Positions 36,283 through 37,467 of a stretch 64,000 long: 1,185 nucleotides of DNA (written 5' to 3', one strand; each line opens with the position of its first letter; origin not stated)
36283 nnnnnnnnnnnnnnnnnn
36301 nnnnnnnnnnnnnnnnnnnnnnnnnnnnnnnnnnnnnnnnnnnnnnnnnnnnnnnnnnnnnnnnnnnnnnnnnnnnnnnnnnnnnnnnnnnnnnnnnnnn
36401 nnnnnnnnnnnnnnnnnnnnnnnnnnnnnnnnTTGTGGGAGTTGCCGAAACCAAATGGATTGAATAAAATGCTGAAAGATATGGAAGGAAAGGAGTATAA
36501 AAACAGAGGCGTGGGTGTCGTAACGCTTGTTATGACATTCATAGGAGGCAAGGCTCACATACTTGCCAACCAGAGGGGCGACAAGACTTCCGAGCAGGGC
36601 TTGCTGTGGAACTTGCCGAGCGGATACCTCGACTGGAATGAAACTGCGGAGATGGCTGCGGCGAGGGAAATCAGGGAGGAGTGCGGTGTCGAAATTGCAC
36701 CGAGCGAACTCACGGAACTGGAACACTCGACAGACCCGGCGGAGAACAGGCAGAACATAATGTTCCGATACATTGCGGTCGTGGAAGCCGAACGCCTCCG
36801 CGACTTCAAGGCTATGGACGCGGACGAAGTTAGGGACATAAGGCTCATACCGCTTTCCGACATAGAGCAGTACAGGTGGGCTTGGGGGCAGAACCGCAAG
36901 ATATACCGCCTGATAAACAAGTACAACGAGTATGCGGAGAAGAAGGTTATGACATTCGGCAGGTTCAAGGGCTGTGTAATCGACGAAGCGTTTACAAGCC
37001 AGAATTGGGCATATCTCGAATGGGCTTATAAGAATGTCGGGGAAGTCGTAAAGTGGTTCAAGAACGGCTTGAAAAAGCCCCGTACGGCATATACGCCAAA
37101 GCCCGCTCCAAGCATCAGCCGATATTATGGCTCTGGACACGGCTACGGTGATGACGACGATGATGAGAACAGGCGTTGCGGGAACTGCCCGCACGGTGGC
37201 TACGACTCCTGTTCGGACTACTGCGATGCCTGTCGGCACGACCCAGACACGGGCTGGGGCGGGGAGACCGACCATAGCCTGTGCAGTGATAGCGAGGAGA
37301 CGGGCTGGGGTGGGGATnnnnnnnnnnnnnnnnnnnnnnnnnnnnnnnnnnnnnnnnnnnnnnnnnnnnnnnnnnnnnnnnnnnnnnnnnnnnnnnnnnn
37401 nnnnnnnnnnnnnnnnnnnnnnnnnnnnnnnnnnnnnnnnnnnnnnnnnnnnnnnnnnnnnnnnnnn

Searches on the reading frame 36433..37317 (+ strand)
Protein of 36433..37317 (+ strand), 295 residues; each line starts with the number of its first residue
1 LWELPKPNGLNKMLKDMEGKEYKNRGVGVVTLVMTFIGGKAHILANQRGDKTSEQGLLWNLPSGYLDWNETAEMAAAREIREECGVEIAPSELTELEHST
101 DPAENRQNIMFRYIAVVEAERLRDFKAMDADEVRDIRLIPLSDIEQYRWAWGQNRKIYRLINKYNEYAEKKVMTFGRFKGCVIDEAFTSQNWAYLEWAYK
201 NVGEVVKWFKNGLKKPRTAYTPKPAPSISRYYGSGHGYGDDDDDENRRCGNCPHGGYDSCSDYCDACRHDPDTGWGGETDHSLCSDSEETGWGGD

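Call 4: search_protein_families(library=pfam, proteins=[window:36433-37317:+], max_evalue=0.01)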
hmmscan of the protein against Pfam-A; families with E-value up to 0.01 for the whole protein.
window:36433-37317:+ (295 aa): 3 families
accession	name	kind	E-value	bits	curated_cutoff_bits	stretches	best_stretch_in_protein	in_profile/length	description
PF00293.34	NUDIX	-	6.8e-15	55.7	21.1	1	34-159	9-132/134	NUDIX domain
PF20600.3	ExoX-like_C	-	5.7e-05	22.9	26.5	1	173-201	1-28/30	Exodeoxyribonuclease X-like C-terminal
PF14815.12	NUDIX_4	-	0.0049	17.1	35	1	35-106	4-71/113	NUDIX domain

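Call 6: search_protein_families(library=phrogs, proteins=[window:36433-37317:+], max_evalue=0.001)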
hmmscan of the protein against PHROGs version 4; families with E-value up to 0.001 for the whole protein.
window:36433-37317:+ (295 aa): 5 families
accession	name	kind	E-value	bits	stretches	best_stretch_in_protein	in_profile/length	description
phrog_1198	-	other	3e-19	70.8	1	21-180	33-182/253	MutT/NUDIX hydrolase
phrog_1185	-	other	4.8e-06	27.2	1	58-113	180-235/301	nudix hydrolase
phrog_10313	-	other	3.1e-05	24.8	1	53-112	34-95/159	nudix hydrolase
phrog_6216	-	unknown function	9.9e-05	22.2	1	56-143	24-97/545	-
phrog_19657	-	other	0.00055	20.9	1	57-98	59-100/176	nudix hydrolase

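Call 54: search_protein_families(library=ncbifam, proteins=[window:36433-37317:+], max_evalue=0.01)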
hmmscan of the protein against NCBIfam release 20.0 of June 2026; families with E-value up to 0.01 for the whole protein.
window:36433-37317:+ (295 aa): 16 families
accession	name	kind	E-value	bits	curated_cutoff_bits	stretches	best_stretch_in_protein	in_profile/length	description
NF006530.0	PRK08999.1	equivalog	9.9e-08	31.4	245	1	31-91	7-67/315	Nudix family hydrolase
NF001938.0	PRK00714.1-5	equivalog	1.2e-06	27.9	116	1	36-89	20-77/172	RNA pyrophosphohydrolase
NF007834.0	PRK10546.1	equivalog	2.6e-06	27.3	156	1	30-93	4-66/135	pyrimidine (deoxy)nucleoside triphosphate diphosphatase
NF041652.1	Nud_hyd_Dein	equivalog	3.6e-06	27.3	200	1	41-146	26-129/152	Nudix hydrolase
TIGR00586.1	mutt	equivalog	1.5e-05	25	97.9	1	42-100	18-76/129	8-oxo-dGTP diphosphatase MutT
NF008044.0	PRK10776.1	equivalog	3e-05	23.9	148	1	44-107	19-79/130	8-oxo-dGTP diphosphatase MutT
NF006961.0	PRK09438.1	equivalog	8.2e-05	22.1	103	1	32-139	12-114/151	dihydroneopterin triphosphate diphosphatase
NF003787.0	PRK05379.1-4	equivalog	0.00018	20.6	449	1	37-89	215-265/346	bifunctional nicotinamide-nucleotide adenylyltransferase/Nudix hydroxylase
NF052459.1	OxoGTPPhMutT1Mycb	equivalog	0.00049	19.3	475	1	59-163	31-127/292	8-oxo-(d)GTP phosphatase MutT1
NF003786.0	PRK05379.1-2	equivalog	0.001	18.3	397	1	41-90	229-276/354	bifunctional nicotinamide-nucleotide adenylyltransferase/Nudix hydroxylase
NF003785.0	PRK05379.1-1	equivalog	0.001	18.3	418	1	29-94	206-265/347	bifunctional nicotinamide-nucleotide adenylyltransferase/Nudix hydroxylase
NF008736.0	PRK11762.1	equivalog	0.0015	18.1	169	1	60-98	77-113/186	ADP compounds hydrolase NudE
NF033881.1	aureocin_A53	equivalog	0.0024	17.5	27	1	194-214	15-35/48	aureocin A53 family class IId bacteriocin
NF001936.0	PRK00714.1-3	equivalog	0.0061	16.4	118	0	37-87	19-65/155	RNA pyrophosphohydrolase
NF001299.0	PRK00241.1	equivalog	0.008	15.7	158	0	58-89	160-191/263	NAD(+) diphosphatase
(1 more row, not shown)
